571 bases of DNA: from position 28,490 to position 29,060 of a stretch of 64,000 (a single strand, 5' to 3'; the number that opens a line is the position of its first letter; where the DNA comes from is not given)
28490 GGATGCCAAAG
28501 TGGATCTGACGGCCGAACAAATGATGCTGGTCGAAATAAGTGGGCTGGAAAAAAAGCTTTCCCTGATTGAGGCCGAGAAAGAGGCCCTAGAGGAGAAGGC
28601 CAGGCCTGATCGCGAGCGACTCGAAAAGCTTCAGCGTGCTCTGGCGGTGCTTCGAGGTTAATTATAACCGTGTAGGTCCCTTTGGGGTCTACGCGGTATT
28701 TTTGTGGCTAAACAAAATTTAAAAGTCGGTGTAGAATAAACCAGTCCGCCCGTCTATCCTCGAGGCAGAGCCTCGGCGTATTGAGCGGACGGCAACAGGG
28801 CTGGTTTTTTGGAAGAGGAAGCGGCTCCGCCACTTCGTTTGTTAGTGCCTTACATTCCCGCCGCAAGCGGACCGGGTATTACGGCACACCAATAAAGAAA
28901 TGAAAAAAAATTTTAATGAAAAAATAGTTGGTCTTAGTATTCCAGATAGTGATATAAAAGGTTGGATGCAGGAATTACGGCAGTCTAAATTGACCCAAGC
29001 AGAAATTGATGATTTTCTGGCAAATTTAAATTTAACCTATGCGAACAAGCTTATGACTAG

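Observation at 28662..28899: Recurring intergenic hairpin element (copies at 28738 and 55956) and a shared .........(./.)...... motif (also at 48018)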

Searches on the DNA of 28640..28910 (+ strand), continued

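Call 69: search_with_rna_model(model_id=R2, sources=[L081, L082, L083, L084, L085, L086], max_evalue=1)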
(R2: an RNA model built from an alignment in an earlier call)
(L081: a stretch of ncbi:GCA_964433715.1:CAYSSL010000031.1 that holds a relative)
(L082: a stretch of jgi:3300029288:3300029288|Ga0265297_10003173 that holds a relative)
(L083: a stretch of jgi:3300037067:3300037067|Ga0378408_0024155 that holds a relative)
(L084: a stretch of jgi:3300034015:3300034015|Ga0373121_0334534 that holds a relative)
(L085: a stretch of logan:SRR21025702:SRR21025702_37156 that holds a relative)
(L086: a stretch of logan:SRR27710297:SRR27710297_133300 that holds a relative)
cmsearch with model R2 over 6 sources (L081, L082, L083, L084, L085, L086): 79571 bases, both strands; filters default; matches with E-value up to 1: 0.
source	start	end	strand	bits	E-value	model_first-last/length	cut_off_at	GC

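Call 71: search_with_rna_model(model_id=R2, sources=[window, L005, L006, L008, L016, L018, L023, L043, L051, L055, L059, L063, L068], max_evalue=1e-15, make_alignment=true)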
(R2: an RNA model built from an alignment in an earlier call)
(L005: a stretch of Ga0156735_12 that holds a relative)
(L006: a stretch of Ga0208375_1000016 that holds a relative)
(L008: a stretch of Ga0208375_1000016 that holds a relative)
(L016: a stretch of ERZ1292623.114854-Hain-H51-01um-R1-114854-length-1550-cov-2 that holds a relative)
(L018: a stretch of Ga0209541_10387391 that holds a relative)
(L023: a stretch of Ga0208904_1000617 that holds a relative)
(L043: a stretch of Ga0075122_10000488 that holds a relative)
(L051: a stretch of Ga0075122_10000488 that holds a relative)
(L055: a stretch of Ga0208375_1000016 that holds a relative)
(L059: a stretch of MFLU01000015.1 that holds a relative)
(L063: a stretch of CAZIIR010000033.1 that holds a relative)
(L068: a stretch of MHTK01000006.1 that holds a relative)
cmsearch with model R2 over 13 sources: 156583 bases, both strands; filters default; matches with E-value up to 1e-15: 15.
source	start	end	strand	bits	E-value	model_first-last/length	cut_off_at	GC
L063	4048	4208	-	181.5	2.1e-46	1-161/161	no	0.56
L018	602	763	-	181.3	2.5e-46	1-161/161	no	0.56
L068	2570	2730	-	171.6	9.4e-44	1-161/161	no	0.55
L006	1155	1317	+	163.2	1.7e-41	1-161/161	no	0.56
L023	401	562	-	160.1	1.1e-40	1-161/161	no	0.51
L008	848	1010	+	158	4.2e-40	1-161/161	no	0.58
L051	964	1126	+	153.4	6.8e-39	1-161/161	no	0.52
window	28735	28896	+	150.5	4e-38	1-161/161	no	0.56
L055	2504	2661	-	138.4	7e-35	1-161/161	no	0.54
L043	14034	14190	+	124.7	3.1e-31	1-161/161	no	0.5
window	49573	49741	-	113.7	2.8e-28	1-161/161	no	0.51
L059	1496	1650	+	111.1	1.4e-27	1-161/161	no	0.55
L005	4218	4418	+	92.6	1.2e-22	1-161/161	no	0.61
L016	369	561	-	89.4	8.7e-22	1-161/161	no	0.54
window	55951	56054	+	73.5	1.5e-17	1-161/161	no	0.5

Alignment A6: 15 matches aligned to the model, 244 columns, each read 5' to 3' on its own strand. Consensus structure (alignment columns), stored with it:
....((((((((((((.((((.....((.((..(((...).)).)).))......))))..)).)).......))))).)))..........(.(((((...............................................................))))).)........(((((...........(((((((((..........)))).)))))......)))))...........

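Call 90: search_with_rna_model(model_id=R2, sources=[L087, L088, L089, L090, L091, L092, L093, L094, L095, L096, L097, L098, L099, L100, L101, L102, L103, L104, L105, L106, L107, L108], max_evalue=0.01)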
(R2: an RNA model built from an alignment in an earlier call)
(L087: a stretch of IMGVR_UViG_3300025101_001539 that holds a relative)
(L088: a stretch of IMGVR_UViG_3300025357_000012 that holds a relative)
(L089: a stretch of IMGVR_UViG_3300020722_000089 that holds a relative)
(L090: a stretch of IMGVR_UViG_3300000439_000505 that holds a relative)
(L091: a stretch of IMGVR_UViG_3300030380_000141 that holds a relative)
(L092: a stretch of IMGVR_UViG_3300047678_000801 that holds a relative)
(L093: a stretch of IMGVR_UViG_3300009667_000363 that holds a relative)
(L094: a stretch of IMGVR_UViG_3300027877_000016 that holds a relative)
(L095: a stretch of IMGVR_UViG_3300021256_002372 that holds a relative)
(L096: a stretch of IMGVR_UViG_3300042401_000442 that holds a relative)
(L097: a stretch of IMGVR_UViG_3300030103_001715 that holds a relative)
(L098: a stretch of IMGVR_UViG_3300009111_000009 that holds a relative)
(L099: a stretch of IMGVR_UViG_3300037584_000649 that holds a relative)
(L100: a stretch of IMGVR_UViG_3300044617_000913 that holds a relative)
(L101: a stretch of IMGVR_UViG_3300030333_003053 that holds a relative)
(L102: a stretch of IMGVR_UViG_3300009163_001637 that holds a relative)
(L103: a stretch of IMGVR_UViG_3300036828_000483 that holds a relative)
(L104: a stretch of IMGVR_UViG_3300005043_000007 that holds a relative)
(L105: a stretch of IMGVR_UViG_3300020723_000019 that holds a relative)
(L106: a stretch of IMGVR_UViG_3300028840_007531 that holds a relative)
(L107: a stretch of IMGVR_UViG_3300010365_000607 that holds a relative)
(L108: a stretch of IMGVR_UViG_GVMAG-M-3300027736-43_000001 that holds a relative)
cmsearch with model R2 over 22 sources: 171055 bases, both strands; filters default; matches with E-value up to 0.01: 0.
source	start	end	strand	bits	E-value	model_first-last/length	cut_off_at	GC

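Call 94: search_with_rna_model(model_id=R1, sources=[L059, L063, L066, L068, L075, L076, L077, L078, L079, L080, L081, L082, L083, L084, L085, L086], max_evalue=0.1)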
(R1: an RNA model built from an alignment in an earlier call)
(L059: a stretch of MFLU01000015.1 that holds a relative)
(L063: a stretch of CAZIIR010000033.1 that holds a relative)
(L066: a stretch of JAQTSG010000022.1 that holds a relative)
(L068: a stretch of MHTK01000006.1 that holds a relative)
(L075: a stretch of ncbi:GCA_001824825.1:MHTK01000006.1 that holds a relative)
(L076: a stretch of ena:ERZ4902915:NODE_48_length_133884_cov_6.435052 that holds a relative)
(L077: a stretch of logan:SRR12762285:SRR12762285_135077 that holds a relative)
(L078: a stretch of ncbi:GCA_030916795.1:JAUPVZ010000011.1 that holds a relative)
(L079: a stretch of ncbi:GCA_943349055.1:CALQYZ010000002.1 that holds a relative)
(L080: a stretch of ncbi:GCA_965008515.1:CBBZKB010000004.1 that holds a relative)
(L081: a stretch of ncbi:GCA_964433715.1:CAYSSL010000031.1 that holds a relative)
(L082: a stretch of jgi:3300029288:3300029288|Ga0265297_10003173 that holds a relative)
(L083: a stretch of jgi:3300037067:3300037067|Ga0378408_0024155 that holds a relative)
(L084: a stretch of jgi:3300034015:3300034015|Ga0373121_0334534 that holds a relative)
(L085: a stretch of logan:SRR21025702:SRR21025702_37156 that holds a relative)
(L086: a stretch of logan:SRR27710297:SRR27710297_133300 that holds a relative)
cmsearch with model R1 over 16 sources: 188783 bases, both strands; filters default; matches with E-value up to 0.1: 4.
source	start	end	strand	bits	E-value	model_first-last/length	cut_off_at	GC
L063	4122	4208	-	101.7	3.1e-26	1-88/88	no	0.54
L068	2644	2730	-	82.3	1.3e-20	1-88/88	no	0.51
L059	1496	1585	+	58.7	9e-14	1-88/88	no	0.54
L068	2585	2614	-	19.5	0.019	20-50/88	no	0.6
